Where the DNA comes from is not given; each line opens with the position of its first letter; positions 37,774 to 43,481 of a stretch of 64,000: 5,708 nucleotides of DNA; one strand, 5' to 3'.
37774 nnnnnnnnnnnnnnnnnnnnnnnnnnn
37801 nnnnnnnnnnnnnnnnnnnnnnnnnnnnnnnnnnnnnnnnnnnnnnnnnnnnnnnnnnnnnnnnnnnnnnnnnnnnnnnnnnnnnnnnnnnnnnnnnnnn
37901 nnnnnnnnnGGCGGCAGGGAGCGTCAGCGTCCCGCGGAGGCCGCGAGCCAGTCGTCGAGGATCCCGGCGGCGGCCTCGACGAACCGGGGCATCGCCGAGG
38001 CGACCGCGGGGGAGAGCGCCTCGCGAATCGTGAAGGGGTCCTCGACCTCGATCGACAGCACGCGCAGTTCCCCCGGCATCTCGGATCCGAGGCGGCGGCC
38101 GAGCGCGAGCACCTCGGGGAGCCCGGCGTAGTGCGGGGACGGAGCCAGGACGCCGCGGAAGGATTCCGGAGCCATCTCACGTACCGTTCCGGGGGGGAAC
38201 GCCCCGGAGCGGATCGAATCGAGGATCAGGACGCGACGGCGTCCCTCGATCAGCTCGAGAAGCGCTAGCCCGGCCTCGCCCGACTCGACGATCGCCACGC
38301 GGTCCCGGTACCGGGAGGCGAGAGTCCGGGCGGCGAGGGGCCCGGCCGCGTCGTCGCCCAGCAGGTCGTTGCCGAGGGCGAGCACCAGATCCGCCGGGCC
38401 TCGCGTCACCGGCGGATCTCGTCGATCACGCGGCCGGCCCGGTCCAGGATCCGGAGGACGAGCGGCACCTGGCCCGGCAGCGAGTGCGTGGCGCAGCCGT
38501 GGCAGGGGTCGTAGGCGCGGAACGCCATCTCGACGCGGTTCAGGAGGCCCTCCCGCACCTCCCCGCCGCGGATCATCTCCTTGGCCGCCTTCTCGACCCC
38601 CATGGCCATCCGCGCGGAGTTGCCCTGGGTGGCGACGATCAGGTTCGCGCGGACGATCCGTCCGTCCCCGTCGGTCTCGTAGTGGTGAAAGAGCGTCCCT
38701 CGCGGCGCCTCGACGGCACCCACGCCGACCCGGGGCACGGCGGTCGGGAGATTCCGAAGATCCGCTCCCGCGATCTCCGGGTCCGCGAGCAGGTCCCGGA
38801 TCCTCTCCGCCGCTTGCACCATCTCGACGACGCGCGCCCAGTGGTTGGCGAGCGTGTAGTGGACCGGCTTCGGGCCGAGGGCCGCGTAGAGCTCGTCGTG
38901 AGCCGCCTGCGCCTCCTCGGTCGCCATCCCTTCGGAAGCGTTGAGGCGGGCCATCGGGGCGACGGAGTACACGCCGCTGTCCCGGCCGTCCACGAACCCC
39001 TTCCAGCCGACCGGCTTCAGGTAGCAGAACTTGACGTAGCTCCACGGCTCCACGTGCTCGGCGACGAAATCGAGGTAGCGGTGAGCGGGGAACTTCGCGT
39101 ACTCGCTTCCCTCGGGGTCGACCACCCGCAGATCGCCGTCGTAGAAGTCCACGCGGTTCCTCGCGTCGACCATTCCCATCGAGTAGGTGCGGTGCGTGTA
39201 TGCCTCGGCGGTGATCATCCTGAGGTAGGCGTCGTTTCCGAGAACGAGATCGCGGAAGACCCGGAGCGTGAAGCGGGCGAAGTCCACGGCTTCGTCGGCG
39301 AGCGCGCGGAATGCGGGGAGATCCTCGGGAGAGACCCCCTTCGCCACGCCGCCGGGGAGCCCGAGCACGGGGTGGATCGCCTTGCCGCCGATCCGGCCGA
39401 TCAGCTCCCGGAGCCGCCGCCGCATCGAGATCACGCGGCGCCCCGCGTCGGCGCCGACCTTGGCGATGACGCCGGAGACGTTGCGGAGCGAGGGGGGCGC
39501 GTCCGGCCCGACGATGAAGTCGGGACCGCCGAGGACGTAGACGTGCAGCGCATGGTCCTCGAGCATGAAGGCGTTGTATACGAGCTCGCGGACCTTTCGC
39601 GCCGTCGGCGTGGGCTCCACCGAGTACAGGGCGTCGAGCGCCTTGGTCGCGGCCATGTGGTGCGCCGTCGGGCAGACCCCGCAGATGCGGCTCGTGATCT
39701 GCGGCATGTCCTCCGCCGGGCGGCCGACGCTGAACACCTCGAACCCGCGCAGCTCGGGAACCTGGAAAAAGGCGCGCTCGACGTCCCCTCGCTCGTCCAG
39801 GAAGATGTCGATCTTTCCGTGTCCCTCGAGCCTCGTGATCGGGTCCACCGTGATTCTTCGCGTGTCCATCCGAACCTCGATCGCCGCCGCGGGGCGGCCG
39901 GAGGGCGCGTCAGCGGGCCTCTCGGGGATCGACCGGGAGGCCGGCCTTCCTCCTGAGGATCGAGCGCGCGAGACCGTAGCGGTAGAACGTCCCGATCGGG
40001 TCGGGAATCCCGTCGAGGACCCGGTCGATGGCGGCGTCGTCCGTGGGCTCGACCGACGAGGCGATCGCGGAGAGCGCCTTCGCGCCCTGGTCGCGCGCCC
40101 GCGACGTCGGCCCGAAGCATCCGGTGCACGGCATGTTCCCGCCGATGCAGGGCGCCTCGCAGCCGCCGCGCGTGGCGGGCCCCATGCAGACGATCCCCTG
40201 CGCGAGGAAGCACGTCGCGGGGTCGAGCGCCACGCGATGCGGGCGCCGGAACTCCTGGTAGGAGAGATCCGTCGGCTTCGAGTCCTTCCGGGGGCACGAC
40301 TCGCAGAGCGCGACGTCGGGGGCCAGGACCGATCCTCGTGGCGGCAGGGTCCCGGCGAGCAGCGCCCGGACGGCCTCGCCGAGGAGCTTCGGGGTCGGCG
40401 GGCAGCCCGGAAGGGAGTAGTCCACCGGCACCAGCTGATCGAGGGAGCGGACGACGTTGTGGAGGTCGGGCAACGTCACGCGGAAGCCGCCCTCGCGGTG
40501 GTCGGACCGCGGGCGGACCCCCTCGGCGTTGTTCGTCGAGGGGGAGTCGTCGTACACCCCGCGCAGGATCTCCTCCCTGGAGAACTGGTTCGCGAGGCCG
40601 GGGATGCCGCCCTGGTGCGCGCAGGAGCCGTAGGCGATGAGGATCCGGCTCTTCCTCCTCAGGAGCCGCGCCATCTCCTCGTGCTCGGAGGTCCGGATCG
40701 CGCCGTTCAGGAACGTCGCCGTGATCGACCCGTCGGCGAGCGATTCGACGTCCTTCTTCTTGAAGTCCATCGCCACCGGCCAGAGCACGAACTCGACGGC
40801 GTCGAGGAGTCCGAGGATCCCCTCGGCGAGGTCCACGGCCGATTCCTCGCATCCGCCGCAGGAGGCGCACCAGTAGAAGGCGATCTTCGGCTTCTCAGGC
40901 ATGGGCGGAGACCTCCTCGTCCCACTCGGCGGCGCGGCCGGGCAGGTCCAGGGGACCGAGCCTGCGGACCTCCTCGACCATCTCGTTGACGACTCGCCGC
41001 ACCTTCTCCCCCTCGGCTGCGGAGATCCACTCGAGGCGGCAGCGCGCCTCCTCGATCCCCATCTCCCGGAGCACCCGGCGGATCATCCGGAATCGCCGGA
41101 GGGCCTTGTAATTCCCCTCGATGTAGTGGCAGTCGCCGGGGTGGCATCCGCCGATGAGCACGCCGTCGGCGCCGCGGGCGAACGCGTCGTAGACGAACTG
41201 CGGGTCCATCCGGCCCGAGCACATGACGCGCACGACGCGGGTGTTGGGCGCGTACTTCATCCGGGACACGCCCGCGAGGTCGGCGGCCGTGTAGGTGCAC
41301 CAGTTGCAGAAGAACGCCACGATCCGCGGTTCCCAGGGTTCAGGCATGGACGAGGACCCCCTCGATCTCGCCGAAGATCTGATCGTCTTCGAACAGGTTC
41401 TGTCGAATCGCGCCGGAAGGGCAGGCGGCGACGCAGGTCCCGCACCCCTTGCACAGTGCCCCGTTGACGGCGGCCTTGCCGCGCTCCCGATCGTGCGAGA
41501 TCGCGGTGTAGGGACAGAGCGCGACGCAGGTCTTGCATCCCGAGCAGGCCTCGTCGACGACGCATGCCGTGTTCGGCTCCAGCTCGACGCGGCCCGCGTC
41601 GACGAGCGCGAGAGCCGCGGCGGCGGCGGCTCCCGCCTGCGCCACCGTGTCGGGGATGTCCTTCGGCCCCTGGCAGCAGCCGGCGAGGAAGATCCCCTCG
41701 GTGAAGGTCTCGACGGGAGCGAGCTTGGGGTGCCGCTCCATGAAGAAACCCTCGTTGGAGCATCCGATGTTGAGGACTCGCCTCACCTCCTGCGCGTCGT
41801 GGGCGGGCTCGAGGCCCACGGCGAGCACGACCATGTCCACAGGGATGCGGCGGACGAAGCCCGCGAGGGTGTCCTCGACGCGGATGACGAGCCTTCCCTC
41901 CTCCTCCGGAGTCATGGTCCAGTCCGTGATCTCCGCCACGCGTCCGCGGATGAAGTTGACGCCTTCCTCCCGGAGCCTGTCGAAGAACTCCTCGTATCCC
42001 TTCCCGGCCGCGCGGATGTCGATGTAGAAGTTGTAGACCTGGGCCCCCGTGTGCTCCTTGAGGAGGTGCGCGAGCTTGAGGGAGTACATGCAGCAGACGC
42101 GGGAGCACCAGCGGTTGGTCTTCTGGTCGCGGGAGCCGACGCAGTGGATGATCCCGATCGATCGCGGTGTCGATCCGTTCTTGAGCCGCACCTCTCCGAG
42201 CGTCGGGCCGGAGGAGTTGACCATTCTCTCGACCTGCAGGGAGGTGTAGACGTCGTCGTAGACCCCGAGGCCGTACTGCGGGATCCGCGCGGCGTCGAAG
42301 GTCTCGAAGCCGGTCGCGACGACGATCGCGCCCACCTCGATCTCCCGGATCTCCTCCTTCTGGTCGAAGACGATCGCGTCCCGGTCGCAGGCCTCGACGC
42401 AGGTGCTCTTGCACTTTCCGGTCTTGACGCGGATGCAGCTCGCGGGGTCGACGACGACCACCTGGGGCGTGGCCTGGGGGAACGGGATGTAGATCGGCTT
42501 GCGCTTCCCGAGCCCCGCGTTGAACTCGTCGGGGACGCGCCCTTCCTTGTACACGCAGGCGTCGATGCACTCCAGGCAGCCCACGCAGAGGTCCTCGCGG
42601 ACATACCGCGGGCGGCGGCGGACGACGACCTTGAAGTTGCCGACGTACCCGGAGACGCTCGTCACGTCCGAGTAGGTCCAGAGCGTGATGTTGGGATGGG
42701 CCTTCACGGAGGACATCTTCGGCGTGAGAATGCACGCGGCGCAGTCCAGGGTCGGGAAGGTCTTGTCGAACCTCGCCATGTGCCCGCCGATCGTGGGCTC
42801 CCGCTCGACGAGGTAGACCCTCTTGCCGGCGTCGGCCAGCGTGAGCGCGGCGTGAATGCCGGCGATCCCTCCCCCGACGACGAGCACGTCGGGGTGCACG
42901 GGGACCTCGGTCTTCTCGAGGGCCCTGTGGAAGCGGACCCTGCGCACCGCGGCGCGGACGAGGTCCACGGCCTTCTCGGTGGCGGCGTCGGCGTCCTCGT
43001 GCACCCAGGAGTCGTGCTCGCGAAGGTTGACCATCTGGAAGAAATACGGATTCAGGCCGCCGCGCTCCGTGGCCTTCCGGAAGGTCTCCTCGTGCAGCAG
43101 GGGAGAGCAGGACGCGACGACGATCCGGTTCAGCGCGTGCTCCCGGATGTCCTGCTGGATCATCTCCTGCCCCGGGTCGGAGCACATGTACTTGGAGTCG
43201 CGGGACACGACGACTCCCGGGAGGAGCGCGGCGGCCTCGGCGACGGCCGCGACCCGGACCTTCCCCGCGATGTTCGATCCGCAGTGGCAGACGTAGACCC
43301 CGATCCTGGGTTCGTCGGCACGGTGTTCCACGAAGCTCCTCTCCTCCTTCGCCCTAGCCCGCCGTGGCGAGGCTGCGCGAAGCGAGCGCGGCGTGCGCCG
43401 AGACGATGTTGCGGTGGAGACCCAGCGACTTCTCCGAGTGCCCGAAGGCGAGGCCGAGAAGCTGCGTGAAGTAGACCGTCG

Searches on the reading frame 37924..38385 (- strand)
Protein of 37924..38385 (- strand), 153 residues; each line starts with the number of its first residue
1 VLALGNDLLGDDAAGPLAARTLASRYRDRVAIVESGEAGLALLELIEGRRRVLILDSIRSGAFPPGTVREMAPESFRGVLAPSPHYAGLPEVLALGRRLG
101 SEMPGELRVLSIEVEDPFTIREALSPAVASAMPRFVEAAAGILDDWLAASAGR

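Call 8: search_protein_families(library=pfam, proteins=[window:37924-38385:-], max_evalue=0.001)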
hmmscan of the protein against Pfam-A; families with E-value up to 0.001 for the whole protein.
window:37924-38385:- (153 aa): 1 family
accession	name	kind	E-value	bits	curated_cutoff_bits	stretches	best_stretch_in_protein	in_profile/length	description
PF01750.23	HycI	-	3e-10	40.5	23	1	19-140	4-128/130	Hydrogenase maturation protease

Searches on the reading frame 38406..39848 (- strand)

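Call 8: search_protein_families(library=pfam, proteins=[window:38406-39848:-], max_evalue=0.001)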
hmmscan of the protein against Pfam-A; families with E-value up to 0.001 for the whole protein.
window:38406-39848:- (480 aa): 1 family
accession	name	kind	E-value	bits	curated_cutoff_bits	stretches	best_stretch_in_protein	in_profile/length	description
PF00374.24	NiFeSe_Hases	-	4.3e-31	108.9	25.8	2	34-112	1-79/508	Nickel-dependent hydrogenase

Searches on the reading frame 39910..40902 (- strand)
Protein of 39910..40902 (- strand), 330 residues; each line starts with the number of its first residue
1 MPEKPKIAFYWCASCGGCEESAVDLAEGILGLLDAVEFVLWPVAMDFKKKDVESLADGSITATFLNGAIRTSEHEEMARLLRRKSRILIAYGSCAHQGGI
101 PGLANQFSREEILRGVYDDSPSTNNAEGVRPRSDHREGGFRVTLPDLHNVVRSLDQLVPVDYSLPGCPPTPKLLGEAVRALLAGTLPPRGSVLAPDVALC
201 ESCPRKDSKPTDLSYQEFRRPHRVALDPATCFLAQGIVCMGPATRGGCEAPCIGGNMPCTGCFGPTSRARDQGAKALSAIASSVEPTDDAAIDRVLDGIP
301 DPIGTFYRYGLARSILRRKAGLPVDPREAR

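Call 8: search_protein_families(library=pfam, proteins=[window:39910-40902:-], max_evalue=0.001)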
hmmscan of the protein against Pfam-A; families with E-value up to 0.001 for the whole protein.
window:39910-40902:- (330 aa): 1 family
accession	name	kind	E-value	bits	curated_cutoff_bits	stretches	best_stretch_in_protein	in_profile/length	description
PF01058.29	Oxidored_q6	-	4.1e-22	78.7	27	1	15-180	1-127/128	NADH ubiquinone oxidoreductase, 20 Kd subunit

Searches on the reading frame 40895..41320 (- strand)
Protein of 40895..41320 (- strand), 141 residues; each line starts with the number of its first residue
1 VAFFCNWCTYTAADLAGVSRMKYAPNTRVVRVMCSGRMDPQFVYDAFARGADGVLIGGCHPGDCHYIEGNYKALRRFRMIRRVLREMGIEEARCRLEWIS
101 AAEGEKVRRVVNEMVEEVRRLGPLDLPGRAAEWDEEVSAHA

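Call 8: search_protein_families(library=pfam, proteins=[window:40895-41320:-], max_evalue=0.001)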
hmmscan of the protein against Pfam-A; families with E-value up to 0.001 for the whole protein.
window:40895-41320:- (141 aa): 1 family
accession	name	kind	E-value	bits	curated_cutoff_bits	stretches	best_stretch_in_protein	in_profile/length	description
PF02662.21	FlpD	-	1.2e-53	180.7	22.3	1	2-122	3-123/123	Methyl-viologen-reducing hydrogenase, delta subunit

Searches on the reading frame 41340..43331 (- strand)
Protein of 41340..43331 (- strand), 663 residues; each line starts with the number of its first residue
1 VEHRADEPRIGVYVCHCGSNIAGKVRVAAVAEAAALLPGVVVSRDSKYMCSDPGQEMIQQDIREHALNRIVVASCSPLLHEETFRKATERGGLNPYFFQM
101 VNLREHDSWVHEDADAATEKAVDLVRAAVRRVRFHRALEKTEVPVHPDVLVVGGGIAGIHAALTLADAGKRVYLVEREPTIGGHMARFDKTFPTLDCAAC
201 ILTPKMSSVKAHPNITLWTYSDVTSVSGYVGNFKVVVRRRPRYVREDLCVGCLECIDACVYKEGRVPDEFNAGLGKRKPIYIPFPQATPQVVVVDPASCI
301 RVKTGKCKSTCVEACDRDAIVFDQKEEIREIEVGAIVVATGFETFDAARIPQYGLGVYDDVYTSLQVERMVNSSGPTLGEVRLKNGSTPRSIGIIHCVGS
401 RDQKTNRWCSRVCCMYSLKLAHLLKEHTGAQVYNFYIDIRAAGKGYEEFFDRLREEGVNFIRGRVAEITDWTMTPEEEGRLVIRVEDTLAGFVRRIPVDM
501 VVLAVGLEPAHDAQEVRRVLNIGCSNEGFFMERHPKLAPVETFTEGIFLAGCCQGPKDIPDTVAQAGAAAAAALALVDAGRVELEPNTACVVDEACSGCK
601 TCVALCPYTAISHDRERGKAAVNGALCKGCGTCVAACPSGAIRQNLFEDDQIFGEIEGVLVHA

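Call 8: search_protein_families(library=pfam, proteins=[window:41340-43331:-], max_evalue=0.001)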
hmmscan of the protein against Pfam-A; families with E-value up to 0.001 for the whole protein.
window:41340-43331:- (663 aa): 20 families
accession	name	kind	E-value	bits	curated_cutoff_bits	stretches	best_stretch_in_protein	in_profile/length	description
PF07992.20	Pyr_redox_2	-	5.5e-15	56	26.1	1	148-353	2-119/291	Pyridine nucleotide-disulphide oxidoreductase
PF00037.32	Fer4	-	2.3e-11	43.5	21.1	1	623-643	4-24/24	4Fe-4S binding domain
PF12831.13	FAD_oxidored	-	3.5e-11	43.5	27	1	148-186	1-39/416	FAD dependent oxidoreductase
PF12838.12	Fer4_7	-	2e-10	41.4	27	1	596-641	2-52/52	4Fe-4S dicluster domain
PF13187.11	Fer4_9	-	8.2e-10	39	27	1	595-642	1-52/52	4Fe-4S dicluster domain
PF00890.30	FAD_binding_2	-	4.8e-09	36.3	20.4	1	148-186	1-39/414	FAD binding domain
PF13450.12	NAD_binding_8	-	8.9e-09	36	21.9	1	151-204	1-54/68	NAD(P)-binding Rossmann-like domain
PF13237.11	Fer4_10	-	1e-08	35.4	25.5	1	593-638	6-53/53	4Fe-4S dicluster domain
PF13484.11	Fer4_16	-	1.4e-08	35.8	30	0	627-645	2-20/66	4Fe-4S double cluster binding domain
PF01266.30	DAO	-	8.1e-08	32.6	27.9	1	148-183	1-36/353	FAD dependent oxidoreductase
PF14697.11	Fer4_21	-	2.9e-07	30.9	35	1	589-642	1-57/59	4Fe-4S dicluster domain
PF12837.12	Fer4_6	-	9.4e-07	28.9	25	1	620-642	2-24/24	4Fe-4S binding domain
PF00070.33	Pyr_redox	-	1.2e-06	29.4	22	1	149-182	2-35/82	Pyridine nucleotide-disulphide oxidoreductase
PF25160.1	LdpA_Fe-S-bd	-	1.9e-06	28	27.6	1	601-644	8-45/49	LdpA Fe-S cluster-binding domain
PF01134.28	GIDA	-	2.1e-05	24.2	22.1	1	148-180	1-29/391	Glucose inhibited division protein A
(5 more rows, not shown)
